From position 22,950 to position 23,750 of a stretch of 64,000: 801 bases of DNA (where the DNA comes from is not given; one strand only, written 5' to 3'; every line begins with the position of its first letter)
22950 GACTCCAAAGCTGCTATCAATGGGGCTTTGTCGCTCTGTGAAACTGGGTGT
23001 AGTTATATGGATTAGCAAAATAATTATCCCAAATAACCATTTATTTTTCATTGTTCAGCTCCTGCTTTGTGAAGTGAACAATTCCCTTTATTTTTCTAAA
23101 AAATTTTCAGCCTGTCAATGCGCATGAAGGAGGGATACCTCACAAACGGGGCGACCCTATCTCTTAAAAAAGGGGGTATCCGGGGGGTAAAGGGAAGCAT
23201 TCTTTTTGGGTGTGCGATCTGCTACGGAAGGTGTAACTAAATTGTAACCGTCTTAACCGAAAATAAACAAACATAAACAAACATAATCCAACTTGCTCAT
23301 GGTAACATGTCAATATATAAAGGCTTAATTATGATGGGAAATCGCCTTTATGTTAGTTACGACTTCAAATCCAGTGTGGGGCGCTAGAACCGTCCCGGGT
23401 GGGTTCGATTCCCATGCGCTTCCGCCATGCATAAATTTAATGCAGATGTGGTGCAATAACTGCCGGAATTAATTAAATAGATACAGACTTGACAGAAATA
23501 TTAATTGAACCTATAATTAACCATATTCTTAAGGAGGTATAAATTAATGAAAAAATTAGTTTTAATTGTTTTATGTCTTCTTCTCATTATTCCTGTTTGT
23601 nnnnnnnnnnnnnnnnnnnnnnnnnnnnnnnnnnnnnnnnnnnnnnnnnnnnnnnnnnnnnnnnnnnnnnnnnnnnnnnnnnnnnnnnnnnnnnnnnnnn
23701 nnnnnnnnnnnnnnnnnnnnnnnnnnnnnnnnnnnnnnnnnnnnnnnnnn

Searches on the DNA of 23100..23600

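Call 57: search_rna_families(source=window, start=23100, end=23600, threshold=evalue, max_evalue=1, show_alignments=2)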
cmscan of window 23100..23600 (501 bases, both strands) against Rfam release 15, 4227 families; matches with E-value up to 1: 1.
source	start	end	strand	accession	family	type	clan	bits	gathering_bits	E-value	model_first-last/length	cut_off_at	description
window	23338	23423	+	RF01852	tRNA-Sec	Gene; tRNA;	CL00001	35.4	47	2.1e-05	1-91/91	no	Selenocysteine transfer RNA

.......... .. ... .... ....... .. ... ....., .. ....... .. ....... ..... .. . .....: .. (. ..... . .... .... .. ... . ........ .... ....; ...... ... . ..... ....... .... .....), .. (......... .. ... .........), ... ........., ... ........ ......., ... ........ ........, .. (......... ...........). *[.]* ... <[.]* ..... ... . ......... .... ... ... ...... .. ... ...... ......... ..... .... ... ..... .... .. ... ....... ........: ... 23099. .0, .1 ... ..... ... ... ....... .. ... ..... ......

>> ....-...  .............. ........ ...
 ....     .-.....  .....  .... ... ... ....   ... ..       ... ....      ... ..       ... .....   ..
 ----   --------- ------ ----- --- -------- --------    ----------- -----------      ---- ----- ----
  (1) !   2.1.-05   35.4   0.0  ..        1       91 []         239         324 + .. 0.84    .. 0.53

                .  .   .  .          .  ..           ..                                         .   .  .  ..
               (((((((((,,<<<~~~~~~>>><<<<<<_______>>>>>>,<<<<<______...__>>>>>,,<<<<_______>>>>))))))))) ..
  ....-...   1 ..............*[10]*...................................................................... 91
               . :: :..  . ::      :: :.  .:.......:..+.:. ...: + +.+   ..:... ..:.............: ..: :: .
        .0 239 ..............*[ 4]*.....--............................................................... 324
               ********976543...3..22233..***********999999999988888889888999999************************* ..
